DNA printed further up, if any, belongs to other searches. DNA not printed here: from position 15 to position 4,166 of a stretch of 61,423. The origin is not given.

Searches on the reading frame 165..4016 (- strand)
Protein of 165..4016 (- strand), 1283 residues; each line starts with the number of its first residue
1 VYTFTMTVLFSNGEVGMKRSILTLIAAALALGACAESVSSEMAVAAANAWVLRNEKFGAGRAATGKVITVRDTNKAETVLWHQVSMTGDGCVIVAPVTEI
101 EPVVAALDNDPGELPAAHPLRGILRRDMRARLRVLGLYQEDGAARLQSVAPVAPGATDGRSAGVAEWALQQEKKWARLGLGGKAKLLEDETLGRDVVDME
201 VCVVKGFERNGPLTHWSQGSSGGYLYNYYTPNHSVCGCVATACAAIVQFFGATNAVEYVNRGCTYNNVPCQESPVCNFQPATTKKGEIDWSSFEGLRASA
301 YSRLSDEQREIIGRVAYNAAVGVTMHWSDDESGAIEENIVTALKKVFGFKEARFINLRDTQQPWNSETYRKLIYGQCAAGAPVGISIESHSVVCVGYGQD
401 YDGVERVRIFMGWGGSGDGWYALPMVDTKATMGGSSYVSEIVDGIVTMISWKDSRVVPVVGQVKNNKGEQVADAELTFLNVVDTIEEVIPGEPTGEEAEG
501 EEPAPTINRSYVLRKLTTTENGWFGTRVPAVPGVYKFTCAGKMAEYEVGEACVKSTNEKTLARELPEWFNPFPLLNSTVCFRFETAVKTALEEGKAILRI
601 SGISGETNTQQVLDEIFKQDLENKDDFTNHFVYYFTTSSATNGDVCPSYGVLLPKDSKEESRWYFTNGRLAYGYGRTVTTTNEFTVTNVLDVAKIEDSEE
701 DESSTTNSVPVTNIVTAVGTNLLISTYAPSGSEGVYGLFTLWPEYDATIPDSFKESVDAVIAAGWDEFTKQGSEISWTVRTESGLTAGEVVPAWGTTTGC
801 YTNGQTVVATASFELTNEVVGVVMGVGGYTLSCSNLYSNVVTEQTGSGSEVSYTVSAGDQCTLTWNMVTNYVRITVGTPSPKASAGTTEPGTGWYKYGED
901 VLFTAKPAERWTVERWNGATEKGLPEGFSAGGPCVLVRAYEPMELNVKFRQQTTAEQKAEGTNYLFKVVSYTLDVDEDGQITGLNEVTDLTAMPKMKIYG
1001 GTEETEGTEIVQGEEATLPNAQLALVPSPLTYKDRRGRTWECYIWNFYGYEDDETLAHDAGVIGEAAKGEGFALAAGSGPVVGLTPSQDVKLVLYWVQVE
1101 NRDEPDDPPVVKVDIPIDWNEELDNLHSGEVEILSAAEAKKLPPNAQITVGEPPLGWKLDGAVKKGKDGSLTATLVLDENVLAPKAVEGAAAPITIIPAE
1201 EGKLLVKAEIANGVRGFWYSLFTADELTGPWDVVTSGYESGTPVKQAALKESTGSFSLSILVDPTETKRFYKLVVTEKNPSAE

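Call 40: search_protein_families(library=pfam, proteins=[window:165-4016:-], max_evalue=0.001)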
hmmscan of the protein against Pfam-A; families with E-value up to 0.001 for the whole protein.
window:165-4016:- (1283 aa): 1 family
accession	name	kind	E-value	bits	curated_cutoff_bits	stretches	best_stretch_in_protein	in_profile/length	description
PF01640.23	Peptidase_C10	-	1.2e-24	88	26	1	224-421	5-194/194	Peptidase C10 family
